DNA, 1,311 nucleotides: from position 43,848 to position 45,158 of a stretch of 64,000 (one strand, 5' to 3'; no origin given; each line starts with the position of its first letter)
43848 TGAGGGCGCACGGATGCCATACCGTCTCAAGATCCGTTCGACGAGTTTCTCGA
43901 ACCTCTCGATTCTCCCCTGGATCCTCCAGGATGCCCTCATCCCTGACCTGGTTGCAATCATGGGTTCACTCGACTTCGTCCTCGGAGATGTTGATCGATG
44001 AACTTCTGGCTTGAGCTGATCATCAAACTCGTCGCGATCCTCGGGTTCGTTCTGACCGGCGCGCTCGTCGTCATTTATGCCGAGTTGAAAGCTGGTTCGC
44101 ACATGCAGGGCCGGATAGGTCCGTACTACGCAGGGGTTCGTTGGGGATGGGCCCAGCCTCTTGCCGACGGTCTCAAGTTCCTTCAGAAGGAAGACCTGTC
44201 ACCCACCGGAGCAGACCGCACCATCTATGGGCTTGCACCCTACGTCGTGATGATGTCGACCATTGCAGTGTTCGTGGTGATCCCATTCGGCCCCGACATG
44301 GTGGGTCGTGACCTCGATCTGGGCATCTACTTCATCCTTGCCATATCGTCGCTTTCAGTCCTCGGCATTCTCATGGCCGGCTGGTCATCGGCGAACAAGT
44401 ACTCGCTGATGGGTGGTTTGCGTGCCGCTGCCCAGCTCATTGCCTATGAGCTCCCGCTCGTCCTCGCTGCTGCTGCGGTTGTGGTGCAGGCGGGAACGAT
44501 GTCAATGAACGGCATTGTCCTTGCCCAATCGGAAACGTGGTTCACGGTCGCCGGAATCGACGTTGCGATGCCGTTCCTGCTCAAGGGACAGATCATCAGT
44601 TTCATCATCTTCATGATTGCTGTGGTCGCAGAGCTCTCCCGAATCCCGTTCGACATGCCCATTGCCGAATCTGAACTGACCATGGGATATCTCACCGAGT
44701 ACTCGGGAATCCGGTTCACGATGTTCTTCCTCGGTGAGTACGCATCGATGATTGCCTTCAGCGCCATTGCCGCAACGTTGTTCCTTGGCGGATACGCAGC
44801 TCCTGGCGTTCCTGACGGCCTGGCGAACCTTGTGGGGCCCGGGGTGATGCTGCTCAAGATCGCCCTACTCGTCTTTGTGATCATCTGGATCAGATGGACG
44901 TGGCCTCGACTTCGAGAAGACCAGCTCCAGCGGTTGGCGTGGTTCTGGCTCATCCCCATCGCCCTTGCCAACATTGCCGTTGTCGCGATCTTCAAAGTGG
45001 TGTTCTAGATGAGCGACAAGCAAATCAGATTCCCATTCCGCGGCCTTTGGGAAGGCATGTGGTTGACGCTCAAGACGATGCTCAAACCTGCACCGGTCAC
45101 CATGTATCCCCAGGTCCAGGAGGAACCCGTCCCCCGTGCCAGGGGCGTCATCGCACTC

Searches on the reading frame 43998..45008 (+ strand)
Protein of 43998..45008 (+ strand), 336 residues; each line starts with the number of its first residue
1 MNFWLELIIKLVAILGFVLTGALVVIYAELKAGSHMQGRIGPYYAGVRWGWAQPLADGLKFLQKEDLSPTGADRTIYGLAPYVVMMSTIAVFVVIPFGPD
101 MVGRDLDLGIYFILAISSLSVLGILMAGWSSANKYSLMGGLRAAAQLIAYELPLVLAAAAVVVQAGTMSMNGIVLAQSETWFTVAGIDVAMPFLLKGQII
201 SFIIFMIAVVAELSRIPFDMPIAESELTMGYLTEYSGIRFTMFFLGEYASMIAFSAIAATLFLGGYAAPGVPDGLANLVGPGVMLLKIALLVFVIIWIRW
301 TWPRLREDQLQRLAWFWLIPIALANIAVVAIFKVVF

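Call 47: find_encoding_contigs(protein=window:43998-45008:+, flank=10000, max_places=1)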
Protein window:43998-45008:+ (336 aa): 9 contigs read that carry it; 1 place shown.
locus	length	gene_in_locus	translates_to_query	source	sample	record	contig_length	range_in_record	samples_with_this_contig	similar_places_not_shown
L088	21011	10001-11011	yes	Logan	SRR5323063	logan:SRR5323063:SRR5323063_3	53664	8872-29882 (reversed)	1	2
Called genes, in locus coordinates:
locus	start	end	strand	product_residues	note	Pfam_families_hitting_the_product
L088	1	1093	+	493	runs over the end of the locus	PF00361:Proton_antipo_M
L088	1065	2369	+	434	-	PF26514:DUF8173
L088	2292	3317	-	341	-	PF00005:ABC_tran, PF13304:AAA_21 (faint)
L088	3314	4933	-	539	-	PF00528:BPD_transp_1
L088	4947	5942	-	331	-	PF01547:SBP_bac_1, PF13531:SBP_bac_11, PF13416:SBP_bac_8, PF13343:SBP_bac_6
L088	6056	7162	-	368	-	PF01663:Phosphodiest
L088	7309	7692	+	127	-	PF00507:Oxidored_q4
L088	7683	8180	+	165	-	PF01058:Oxidored_q6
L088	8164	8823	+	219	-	PF00329:Complex1_30kDa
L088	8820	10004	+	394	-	PF00346:Complex1_49kDa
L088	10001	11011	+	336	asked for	PF00146:NADHdh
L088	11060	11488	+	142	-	PF13187:Fer4_9 (faint), PF14697:Fer4_21 (faint), PF12797:Fer4_2 (faint), PF12837:Fer4_6 (faint), PF13237:Fer4_10 (faint), PF12838:Fer4_7, PF13484:Fer4_16 (faint), PF00037:Fer4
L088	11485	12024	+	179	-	PF00499:Oxidored_q3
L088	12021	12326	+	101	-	PF00420:Oxidored_q2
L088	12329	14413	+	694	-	PF00662:Proton_antipo_N, PF00361:Proton_antipo_M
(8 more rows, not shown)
